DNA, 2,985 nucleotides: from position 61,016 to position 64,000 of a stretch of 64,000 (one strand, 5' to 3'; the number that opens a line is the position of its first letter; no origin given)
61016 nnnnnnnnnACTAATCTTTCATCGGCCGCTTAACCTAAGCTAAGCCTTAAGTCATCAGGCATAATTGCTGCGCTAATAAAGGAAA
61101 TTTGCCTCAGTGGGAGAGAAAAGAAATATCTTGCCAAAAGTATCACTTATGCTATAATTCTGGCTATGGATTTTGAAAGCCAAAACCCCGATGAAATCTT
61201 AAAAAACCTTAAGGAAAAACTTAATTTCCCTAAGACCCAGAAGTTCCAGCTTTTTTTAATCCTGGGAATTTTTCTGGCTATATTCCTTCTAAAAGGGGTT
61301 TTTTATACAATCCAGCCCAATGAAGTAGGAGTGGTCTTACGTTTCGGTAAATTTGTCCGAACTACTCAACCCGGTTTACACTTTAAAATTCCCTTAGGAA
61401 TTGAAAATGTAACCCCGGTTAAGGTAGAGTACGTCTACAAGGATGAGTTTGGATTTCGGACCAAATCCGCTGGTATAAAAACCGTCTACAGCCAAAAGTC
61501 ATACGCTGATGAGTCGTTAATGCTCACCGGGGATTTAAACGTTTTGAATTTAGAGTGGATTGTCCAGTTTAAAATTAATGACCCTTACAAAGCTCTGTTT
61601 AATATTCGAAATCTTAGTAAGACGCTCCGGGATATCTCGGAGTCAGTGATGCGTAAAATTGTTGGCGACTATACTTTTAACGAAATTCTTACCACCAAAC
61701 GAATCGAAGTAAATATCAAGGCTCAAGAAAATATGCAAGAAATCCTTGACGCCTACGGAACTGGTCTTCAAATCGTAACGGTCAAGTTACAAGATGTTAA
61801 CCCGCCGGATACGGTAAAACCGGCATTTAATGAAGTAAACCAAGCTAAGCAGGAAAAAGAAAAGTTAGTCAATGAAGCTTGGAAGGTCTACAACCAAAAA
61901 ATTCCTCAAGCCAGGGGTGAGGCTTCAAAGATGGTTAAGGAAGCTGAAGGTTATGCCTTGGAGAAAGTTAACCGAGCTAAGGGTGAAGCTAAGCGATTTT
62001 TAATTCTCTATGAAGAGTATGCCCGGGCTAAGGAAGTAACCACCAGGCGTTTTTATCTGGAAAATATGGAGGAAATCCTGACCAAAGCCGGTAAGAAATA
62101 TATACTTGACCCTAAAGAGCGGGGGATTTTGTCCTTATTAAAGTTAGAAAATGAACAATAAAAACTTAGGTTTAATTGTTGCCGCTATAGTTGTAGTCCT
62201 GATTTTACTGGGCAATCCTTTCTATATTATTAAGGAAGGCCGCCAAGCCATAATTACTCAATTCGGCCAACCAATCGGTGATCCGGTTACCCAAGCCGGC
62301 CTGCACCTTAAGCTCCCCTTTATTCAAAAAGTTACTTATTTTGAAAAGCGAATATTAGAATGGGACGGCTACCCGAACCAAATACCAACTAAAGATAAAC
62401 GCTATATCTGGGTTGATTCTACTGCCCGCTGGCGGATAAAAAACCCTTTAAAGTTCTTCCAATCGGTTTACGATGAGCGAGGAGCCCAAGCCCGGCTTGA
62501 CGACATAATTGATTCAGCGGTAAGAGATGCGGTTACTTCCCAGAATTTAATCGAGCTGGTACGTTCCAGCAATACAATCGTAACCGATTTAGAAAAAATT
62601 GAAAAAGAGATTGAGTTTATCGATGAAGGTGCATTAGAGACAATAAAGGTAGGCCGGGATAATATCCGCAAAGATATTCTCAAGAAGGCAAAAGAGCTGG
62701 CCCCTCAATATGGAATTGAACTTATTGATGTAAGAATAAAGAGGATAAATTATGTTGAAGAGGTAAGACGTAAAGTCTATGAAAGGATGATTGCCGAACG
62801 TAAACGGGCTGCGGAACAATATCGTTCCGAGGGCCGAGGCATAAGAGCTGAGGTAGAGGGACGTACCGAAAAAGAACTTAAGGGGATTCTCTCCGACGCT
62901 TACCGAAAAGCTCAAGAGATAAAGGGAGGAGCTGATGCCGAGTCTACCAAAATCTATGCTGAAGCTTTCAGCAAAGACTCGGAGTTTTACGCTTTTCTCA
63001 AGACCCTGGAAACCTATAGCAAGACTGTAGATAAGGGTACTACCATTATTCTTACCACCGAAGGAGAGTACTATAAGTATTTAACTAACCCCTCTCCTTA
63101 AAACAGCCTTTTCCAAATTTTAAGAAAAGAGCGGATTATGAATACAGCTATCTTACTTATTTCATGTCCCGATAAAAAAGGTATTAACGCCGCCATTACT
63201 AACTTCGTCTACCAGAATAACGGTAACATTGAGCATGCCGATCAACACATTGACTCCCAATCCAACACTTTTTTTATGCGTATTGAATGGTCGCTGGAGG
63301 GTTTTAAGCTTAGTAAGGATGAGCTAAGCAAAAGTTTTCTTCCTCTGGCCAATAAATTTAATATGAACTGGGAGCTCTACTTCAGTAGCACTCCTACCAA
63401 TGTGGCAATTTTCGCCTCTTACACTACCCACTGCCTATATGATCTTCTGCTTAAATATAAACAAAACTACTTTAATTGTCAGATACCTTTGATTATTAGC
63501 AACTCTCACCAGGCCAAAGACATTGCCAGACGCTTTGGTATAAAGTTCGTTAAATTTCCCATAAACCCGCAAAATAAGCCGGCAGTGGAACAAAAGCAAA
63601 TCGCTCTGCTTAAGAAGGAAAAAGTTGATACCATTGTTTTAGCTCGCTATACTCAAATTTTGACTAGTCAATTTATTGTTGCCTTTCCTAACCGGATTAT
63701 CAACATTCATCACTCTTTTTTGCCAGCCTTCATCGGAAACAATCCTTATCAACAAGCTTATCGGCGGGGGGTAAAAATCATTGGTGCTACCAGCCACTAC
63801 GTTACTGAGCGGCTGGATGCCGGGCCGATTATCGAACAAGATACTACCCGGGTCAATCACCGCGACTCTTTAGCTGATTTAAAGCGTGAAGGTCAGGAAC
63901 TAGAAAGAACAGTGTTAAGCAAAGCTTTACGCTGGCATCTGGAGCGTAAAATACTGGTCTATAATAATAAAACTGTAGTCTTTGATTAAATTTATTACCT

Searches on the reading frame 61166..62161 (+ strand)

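Call 43: search_protein_families(library=pfam, proteins=[window:61166-62161:+], max_evalue=0.00001)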
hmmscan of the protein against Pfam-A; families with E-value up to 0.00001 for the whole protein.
window:61166-62161:+ (331 aa): 1 family
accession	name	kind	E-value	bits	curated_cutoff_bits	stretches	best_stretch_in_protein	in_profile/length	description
PF01145.31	Band_7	-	1.6e-32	113.4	23.6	1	48-238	2-172/176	SPFH domain / Band 7 family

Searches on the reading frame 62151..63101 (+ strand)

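Call 43: search_protein_families(library=pfam, proteins=[window:62151-63101:+], max_evalue=0.00001)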
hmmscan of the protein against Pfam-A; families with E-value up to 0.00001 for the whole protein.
window:62151-63101:+ (316 aa): 1 family
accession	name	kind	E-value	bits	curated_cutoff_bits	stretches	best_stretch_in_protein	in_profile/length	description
PF01145.31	Band_7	-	4.2e-31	108.8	23.6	1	26-228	2-174/176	SPFH domain / Band 7 family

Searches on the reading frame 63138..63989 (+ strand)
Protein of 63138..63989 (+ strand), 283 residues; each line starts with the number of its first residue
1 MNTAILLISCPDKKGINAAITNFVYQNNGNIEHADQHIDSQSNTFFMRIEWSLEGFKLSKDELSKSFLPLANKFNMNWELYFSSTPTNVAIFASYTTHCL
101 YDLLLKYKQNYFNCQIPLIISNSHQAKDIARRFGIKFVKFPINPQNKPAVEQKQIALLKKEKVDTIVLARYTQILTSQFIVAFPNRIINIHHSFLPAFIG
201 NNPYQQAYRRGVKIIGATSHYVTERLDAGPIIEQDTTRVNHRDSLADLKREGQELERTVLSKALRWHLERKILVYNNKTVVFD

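Call 43: search_protein_families(library=pfam, proteins=[window:63138-63989:+], max_evalue=0.00001)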
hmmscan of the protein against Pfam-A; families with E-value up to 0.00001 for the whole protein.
window:63138-63989:+ (283 aa): 2 families
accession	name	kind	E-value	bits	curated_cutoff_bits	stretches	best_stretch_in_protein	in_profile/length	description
PF00551.24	Formyl_trans_N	-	3e-41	141.6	26.1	1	88-264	2-181/181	Formyl transferase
PF01842.31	ACT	-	1.4e-06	28.4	27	1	5-46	2-44/66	ACT domain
